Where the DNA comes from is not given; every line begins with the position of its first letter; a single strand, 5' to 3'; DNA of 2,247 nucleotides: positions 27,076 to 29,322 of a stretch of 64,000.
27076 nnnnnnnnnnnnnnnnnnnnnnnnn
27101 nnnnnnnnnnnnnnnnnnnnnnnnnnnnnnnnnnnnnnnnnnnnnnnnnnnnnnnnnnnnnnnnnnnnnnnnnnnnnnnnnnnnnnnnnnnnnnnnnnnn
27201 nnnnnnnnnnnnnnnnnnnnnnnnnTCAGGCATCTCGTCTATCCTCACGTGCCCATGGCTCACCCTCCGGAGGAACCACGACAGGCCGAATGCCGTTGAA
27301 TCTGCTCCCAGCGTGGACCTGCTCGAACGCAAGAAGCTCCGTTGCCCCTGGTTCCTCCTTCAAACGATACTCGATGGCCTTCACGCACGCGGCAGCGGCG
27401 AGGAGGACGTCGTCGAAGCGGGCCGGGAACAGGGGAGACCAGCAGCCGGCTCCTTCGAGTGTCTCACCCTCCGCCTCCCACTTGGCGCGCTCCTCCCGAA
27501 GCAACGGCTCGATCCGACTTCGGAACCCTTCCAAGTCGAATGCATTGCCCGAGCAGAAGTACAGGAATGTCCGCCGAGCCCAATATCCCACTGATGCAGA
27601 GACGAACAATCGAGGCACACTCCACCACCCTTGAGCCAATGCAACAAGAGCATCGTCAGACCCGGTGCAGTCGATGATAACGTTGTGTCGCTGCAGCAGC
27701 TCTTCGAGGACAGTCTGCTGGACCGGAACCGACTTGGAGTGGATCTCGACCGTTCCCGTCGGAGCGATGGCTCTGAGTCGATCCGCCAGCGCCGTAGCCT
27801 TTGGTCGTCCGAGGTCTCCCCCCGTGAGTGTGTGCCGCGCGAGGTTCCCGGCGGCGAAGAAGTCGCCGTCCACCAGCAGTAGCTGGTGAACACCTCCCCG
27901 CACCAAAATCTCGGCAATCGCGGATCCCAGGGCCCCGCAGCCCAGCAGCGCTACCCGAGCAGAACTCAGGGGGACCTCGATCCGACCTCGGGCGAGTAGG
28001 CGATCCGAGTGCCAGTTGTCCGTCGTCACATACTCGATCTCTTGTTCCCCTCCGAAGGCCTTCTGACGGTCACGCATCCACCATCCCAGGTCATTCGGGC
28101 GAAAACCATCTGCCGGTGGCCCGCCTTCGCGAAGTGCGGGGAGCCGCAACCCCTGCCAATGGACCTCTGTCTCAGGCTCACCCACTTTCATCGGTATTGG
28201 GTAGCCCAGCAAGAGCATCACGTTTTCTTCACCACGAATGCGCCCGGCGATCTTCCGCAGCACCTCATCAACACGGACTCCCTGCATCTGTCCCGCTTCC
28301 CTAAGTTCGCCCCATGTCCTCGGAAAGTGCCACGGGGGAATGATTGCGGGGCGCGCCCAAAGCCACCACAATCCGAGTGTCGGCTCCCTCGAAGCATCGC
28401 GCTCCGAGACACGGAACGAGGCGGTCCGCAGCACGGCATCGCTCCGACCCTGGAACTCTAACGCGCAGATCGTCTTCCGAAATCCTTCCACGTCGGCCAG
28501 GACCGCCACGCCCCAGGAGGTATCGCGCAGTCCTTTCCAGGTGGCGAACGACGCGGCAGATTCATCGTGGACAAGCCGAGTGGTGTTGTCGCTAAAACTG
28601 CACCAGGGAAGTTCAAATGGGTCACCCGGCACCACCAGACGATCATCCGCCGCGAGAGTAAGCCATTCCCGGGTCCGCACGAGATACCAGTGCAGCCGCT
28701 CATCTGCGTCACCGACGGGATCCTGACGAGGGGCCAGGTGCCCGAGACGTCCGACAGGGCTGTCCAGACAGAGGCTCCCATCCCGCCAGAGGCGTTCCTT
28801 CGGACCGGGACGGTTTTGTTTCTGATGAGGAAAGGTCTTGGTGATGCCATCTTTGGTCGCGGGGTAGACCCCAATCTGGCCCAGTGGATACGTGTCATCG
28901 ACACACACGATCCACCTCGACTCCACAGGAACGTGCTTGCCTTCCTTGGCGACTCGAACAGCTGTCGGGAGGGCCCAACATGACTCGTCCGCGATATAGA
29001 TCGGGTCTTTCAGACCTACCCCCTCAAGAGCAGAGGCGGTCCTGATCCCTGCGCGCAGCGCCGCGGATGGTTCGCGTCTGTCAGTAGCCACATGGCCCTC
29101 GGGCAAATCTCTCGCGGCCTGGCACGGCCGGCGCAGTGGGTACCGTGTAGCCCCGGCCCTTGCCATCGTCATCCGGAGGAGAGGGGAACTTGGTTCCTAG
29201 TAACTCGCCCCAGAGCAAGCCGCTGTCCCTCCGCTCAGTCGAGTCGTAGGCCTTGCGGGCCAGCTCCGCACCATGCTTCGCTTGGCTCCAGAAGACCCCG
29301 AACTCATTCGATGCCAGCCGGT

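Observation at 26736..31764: Complete type II CBASS operon: Cap4-like effector, CD-NTase, Cap2 (E2-E1), Cap3 (JAB)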

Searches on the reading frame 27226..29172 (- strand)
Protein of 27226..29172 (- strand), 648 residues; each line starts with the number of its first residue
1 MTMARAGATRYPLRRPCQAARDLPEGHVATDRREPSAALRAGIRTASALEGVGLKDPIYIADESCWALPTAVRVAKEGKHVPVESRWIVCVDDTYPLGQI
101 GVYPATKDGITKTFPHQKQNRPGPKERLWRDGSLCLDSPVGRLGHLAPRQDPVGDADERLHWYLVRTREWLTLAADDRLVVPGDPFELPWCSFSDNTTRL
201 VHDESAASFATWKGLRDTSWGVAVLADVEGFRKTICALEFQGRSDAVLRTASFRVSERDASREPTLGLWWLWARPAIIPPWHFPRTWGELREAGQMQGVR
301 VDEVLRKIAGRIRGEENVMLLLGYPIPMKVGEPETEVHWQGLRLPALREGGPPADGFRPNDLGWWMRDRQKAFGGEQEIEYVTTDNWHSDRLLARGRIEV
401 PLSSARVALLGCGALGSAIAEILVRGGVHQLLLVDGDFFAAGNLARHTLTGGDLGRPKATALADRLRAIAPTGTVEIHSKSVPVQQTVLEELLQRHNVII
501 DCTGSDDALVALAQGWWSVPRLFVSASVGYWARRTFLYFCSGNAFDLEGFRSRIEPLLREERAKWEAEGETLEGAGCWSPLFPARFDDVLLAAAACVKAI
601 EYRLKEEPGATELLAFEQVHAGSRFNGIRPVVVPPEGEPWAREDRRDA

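Call 3: search_protein_families(library=pfam, proteins=[window:27226-29172:-], max_evalue=0.01)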
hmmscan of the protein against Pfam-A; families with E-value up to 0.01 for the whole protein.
window:27226-29172:- (648 aa): 1 family
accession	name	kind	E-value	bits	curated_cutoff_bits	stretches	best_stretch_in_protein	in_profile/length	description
PF00899.27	ThiF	-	1.4e-21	77.1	28.1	1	402-514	18-129/238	ThiF family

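Call 4: search_protein_families(library=padloc, proteins=[window:27226-29172:-], max_evalue=0.001)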
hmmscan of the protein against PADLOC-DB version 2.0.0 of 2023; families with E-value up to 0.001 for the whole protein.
window:27226-29172:- (648 aa): 32 families (the best 25 are shown)
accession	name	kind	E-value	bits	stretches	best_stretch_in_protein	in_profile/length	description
PDLC00848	E1-E2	-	4.2e-186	617.8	1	32-630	3-600/607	E1-E2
PDLC00839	E1-E2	-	2.2e-139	463.5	1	33-618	3-587/602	E1-E2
PDLC00835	E1-E2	-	5.5e-101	337.1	1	47-598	14-567/778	E1-E2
PDLC00827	E1-E2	-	3.4e-30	103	1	312-601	249-526/711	E1-E2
PDLC00852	E1-E2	-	8.2e-27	92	1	263-607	201-525/546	E1-E2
PDLC00844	E1-E2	-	9.1e-27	91.8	1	391-528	263-400/489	E1-E2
PDLC00855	E1-E2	-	1e-26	92.1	1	401-514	299-417/579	E1-E2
PDLC00836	E1-E2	-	3.3e-26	90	1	275-510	213-448/602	E1-E2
PDLC00856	E1-E2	-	3.1e-25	86.7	1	403-512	321-429/573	E1-E2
PDLC00842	E1-E2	-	6.3e-22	76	1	399-513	300-413/549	E1-E2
PDLC00837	E1-E2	-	6.8e-22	75.9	1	379-508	300-433/593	E1-E2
PDLC00857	E1-E2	-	5e-20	69.5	1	404-506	346-444/589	E1-E2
PDLC00841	E1-E2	-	1.1e-19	68.7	1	399-505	344-451/590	E1-E2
PDLC00832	E1-E2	-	1.7e-19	67.5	1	399-503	333-437/588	E1-E2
PDLC00850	E1-E2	-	2.2e-19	67.3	1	351-499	263-409/566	E1-E2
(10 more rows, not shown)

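Call 11: search_solved_structures(query=window:27226-29172:-, max_evalue=0.01, show_alignments=1)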
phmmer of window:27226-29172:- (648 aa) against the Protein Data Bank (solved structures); distinct sequences matched with E-value up to 0.01: 49.
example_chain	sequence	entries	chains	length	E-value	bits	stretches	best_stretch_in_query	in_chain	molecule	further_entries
7to3_A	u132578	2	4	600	1.3e-72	248.3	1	65-609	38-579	Cap2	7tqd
7tsq_A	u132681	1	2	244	7.7e-35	123.5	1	389-609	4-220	Cap2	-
7tsx_A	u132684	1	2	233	3.7e-33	117.9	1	403-609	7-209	Cap2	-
1jw9_B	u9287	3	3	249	2.2e-09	39.3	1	401-515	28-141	MOLYBDOPTERIN BIOSYNTHESIS MOEB PROTEIN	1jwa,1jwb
9egb_A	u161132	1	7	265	2.1e-08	36.1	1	407-503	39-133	THIF-type NAD/FAD binding fold domain-containing protein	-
9egc_A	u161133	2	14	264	2.1e-08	36.1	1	407-503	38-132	THIF-type NAD/FAD binding fold domain-containing protein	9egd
1zud_1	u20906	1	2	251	1.8e-06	29.7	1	402-505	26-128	Adenylyltransferase thiF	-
1zfn_A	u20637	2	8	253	1.8e-06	29.7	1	402-505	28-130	Adenylyltransferase thiF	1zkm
6om4_A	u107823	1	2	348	6.5e-06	27.8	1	399-463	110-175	MccB protein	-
3h5n_A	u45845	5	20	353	6.7e-06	27.8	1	399-463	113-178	MccB protein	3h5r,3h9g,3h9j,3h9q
3h5a_A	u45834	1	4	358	6.9e-06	27.8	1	399-463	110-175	MccB protein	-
9hmp_A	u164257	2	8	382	1.4e-05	26.7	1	406-485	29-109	tRNA threonylcarbamoyladenosine dehydratase 1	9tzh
6h78_A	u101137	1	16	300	2.2e-05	26.1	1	403-484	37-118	Ubiquitin-like modifier-activating enzyme 5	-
6h77_A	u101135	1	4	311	2.3e-05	26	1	403-484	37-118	Ubiquitin-like modifier-activating enzyme 5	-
3guc_A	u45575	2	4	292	3.2e-05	25.6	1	405-484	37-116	Ubiquitin-like modifier-activating enzyme 5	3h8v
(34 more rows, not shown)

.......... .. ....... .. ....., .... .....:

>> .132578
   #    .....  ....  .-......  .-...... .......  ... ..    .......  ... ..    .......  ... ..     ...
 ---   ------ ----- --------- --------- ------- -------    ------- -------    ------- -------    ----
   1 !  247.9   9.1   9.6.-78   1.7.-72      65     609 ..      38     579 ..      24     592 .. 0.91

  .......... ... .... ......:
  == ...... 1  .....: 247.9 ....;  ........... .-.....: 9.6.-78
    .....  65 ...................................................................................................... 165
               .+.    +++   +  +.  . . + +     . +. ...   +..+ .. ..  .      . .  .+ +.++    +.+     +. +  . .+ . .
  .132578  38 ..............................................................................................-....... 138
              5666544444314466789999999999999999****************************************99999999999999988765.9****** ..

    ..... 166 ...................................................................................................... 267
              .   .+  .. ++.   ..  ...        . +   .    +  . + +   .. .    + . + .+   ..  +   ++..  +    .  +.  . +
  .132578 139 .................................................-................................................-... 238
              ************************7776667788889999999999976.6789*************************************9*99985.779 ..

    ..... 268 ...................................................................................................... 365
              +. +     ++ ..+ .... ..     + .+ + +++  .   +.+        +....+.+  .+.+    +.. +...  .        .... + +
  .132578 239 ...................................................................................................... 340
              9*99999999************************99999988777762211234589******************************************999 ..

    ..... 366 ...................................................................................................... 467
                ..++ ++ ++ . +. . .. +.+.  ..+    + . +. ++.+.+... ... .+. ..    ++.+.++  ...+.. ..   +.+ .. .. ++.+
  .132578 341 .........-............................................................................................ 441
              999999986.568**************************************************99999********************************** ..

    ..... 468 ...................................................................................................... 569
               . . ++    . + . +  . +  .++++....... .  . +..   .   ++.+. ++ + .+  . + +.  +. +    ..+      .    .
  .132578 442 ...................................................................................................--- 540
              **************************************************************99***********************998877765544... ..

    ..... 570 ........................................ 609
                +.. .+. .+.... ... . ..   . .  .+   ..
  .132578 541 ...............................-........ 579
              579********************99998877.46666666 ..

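Call 43: search_protein_families(library=ncbifam, proteins=[window:27226-29091:-], max_evalue=0.001)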
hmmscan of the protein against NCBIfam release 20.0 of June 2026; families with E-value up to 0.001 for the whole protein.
window:27226-29091:- (621 aa): 18 families
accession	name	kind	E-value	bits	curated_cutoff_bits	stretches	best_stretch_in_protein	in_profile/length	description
NF058523.1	6A-MBL_cap2_3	equivalog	1.7e-36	126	320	1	136-583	72-510/665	anti-phage 6A-MBL system cap2_3 protein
NF006395.0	PRK08644.1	equivalog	1.1e-20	74.2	159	1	374-492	27-143/215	sulfur carrier protein ThiS adenylyltransferase ThiF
TIGR02356.1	adenyl_thiF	equivalog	6.1e-18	64.9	275.25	1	375-479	19-122/203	thiazole biosynthesis adenylyltransferase ThiF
TIGR02354.1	thiF_fam2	equivalog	5.1e-15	55.9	152.2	1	374-482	18-124/200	thiamine biosynthesis protein ThiF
NF004281.0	PRK05690.1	subfamily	2.9e-14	52.9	266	1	375-486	30-140/250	molybdopterin-synthase adenylyltransferase MoeB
NF009123.0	PRK12475.1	subfamily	4.9e-13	49.1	510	1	377-478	24-126/338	MoeB/ThiF family adenylyltransferase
TIGR02355.1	moeB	equivalog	1.4e-12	47.5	376.55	1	375-481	22-127/240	molybdopterin-synthase adenylyltransferase MoeB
NF006444.0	PRK08762.1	equivalog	2.1e-12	46.4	449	1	375-476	145-245/387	molybdopterin-synthase adenylyltransferase MoeB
NF004111.0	PRK05600.1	equivalog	6.5e-12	45.2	437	1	375-479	39-140/371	ThiF family adenylyltransferase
NF047750.1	SAMPActivE1UbaA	equivalog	1.7e-09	37.5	450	1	375-476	30-130/270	SAMP-activating enzyme E1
NF005902.0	PRK07878.1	equivalog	2.4e-09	36.6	647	1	375-477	40-141/392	adenylyltransferase/sulfurtransferase MoeZ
NF005646.0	PRK07411.1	equivalog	3e-08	33.2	633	1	375-477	36-137/390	molybdopterin-synthase adenylyltransferase MoeB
NF011696.0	PRK15116.1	equivalog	4.1e-08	33.2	304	1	375-478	28-131/268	tRNA cyclic N6-threonylcarbamoyladenosine(37) synthase TcdA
NF006204.0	PRK08328.1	equivalog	6.1e-08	32.5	339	1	375-478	25-128/231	hypothetical protein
NF006077.0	PRK08223.1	equivalog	3.5e-06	26.2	266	1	375-475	26-125/296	hypothetical protein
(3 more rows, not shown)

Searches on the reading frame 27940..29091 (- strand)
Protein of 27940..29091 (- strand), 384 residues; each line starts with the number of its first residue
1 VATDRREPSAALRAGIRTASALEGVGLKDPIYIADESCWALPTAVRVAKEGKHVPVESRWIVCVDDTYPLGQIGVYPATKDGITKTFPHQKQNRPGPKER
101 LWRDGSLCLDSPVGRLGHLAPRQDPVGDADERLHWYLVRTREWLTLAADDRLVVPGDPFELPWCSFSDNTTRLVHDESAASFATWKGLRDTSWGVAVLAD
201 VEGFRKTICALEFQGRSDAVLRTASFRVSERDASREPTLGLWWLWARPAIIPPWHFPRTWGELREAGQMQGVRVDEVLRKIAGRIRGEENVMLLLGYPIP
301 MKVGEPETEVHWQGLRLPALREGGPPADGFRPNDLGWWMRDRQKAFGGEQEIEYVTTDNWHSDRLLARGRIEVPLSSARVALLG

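Call 44: search_protein_families(library=pfam, proteins=[window:27940-29091:-], max_evalue=10)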
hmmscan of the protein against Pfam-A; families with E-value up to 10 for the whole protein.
window:27940-29091:- (384 aa): 0 families
